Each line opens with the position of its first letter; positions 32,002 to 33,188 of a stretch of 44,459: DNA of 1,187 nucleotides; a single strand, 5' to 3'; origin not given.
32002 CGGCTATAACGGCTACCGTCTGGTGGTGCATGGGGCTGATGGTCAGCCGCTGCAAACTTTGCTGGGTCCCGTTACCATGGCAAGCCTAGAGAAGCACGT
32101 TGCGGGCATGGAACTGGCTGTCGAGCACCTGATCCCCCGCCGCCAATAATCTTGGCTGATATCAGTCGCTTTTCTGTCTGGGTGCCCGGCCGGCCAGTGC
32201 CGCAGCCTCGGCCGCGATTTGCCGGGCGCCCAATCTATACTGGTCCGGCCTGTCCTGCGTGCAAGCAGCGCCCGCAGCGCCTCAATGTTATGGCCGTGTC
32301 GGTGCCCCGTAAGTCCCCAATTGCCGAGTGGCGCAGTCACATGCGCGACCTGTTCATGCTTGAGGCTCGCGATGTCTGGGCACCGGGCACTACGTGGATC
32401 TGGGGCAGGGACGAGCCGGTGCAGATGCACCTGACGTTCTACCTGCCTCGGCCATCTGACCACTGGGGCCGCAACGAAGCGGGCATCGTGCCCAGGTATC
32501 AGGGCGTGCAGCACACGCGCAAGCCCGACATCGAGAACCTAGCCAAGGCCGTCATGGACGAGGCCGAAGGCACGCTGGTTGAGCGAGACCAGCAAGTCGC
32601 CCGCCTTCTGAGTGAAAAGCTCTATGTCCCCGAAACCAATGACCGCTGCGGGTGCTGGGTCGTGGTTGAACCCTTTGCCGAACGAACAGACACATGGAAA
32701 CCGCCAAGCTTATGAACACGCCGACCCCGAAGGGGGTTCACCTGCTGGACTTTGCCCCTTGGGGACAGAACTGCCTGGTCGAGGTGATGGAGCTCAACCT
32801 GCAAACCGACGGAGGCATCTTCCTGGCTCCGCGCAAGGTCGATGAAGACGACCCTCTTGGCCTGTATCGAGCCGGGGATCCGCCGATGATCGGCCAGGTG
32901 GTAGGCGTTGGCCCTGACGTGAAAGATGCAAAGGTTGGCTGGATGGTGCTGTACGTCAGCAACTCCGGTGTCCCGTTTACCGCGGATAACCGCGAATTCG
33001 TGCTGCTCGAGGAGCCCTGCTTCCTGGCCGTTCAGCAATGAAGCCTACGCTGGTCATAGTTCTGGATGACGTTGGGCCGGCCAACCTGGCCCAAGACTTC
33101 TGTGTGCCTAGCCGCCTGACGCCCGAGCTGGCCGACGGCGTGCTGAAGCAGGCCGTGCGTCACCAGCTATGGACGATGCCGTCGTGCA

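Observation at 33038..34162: Phage-encoded, signal-less sulfatase-family protein with a CSATR motif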

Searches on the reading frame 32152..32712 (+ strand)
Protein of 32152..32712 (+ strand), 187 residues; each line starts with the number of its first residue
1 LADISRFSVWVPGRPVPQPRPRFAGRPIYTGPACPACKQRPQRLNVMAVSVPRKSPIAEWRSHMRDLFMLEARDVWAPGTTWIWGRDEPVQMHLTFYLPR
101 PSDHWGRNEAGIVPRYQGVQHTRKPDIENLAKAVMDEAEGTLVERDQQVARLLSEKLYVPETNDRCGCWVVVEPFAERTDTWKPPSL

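Call 12: search_protein_families(library=phrogs, proteins=[window:32152-32712:+], max_evalue=0.01)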
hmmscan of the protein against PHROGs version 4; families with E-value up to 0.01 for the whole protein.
window:32152-32712:+ (187 aa): 3 families
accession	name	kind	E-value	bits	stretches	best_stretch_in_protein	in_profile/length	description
phrog_140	-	DNA, RNA and nucleotide metabolism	5.3e-18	66.5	1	7-177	39-170/219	RusA-like Holliday junction resolvase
phrog_24390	-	unknown function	3.3e-06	28.4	1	123-159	10-46/62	-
phrog_3055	-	DNA, RNA and nucleotide metabolism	8.4e-05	23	1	8-168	68-204/233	RusA-like Holliday junction resolvase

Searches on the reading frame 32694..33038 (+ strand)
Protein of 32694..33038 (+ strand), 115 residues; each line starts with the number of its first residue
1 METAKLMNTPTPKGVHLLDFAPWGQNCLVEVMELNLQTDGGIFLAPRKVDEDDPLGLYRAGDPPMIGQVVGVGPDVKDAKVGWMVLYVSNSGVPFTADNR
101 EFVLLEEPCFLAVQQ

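Call 12: search_protein_families(library=phrogs, proteins=[window:32694-33038:+], max_evalue=0.01)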
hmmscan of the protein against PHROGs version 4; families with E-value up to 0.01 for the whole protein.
window:32694-33038:+ (115 aa): 1 family
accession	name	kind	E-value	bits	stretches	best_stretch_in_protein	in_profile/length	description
phrog_3188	-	other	2.8e-09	37.7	1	20-114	3-94/96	co-chaperonin GroES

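Call 25: search_protein_families(library=pfam, proteins=[window:32694-33038:+], max_evalue=0.01)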
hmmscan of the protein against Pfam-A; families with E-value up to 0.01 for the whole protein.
window:32694-33038:+ (115 aa): 1 family
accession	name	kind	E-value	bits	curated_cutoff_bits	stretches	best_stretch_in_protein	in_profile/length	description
PF00166.26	Cpn10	-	4.5e-06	27.1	21.1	1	21-113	3-92/93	Chaperonin 10 Kd subunit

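Call 49: search_protein_families(library=padloc, proteins=[window:32694-33038:+], max_evalue=0.01)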
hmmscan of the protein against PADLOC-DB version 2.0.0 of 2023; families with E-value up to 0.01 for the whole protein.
window:32694-33038:+ (115 aa): 0 families

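Call 85: find_related_loci(query=A4, collection=viral_contigs, flank=4000)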
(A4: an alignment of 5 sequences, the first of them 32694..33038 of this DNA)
Query A4 (115 aa) in viral_contigs; peptide patterns used: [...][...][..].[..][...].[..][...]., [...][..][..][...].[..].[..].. (x = any residue, [..] = any of these).
74 stretches matched a pattern, but none encodes a relative of the query by tblastn (E <= 1e-3).
